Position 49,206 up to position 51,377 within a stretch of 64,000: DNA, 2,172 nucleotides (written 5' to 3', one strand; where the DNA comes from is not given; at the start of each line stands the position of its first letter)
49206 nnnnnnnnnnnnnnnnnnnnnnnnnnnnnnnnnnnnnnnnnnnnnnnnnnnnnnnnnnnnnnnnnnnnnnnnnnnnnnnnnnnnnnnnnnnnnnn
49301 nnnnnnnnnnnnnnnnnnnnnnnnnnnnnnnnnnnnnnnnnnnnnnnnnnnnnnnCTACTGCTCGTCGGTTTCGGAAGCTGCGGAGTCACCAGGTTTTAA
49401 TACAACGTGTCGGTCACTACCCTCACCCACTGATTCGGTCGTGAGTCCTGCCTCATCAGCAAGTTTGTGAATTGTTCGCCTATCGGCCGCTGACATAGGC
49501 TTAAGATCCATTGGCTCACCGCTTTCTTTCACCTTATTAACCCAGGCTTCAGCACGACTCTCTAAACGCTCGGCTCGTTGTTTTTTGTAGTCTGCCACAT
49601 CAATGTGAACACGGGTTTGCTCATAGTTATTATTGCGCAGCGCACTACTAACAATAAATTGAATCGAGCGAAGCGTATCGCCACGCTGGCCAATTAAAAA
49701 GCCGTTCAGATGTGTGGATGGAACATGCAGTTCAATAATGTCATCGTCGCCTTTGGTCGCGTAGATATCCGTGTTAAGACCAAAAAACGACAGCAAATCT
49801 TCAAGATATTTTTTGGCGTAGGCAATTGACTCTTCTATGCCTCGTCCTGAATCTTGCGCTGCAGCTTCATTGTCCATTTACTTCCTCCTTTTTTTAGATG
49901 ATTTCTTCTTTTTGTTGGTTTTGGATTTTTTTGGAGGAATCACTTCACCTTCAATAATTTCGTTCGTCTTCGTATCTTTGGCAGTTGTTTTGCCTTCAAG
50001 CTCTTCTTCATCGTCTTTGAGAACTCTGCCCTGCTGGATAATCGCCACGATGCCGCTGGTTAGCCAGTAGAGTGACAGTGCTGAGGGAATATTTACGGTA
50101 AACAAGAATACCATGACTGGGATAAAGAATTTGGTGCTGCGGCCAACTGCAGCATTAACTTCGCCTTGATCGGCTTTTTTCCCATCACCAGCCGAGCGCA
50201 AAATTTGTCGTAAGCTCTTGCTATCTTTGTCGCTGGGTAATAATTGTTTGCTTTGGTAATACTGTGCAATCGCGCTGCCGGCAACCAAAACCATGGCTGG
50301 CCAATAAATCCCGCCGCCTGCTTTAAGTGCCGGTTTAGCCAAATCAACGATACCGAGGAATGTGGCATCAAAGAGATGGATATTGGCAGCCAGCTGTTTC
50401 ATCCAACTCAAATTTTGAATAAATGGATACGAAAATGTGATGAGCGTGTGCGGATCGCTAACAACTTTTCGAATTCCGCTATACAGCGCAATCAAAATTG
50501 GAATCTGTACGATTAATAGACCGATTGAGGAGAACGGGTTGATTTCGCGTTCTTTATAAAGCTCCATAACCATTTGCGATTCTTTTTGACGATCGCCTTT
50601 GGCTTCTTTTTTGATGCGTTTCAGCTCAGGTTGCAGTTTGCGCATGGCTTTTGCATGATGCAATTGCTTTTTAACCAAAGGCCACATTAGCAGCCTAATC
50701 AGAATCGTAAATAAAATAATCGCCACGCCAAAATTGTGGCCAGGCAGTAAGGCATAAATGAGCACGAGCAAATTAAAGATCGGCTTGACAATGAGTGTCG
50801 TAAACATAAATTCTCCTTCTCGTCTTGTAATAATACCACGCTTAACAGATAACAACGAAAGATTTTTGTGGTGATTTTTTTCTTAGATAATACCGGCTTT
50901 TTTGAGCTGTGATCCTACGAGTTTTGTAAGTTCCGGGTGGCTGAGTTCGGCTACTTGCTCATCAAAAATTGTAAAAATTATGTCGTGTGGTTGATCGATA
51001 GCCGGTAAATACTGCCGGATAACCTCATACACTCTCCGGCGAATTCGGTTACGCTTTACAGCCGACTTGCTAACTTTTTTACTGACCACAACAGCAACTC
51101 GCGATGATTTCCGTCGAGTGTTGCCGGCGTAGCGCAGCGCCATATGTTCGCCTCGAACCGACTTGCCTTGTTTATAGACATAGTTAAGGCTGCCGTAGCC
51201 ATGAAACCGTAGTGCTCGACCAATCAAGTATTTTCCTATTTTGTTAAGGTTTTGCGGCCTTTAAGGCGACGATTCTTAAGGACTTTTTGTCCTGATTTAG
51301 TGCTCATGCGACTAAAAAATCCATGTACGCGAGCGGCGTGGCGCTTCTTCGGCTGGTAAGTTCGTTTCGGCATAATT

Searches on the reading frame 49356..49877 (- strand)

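Call 106: search_protein_families(library=pfam, proteins=[window:49356-49877:-], max_evalue=0.001)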
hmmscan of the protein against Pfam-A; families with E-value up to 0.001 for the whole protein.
window:49356-49877:- (173 aa): 2 families
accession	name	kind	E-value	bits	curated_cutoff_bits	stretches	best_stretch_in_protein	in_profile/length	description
PF01424.28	R3H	-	2.7e-18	66.2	26.8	1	104-162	2-60/60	R3H domain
PF13083.13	KH_KhpA-B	-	7.3e-07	29.4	32.1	1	33-92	17-73/73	KhpA/KhpB, KH domain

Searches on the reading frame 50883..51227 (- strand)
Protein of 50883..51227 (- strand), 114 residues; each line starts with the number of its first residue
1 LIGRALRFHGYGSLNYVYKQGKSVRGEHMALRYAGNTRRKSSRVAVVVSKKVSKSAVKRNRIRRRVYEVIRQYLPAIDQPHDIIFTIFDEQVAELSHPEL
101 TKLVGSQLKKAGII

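Call 106: search_protein_families(library=pfam, proteins=[window:50883-51227:-], max_evalue=0.001)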
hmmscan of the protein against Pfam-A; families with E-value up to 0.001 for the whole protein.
window:50883-51227:- (114 aa): 1 family
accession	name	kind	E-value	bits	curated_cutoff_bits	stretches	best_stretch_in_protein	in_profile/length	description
PF00825.24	Ribonuclease_P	-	5.7e-20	71.8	22.3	1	15-111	14-108/109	Ribonuclease P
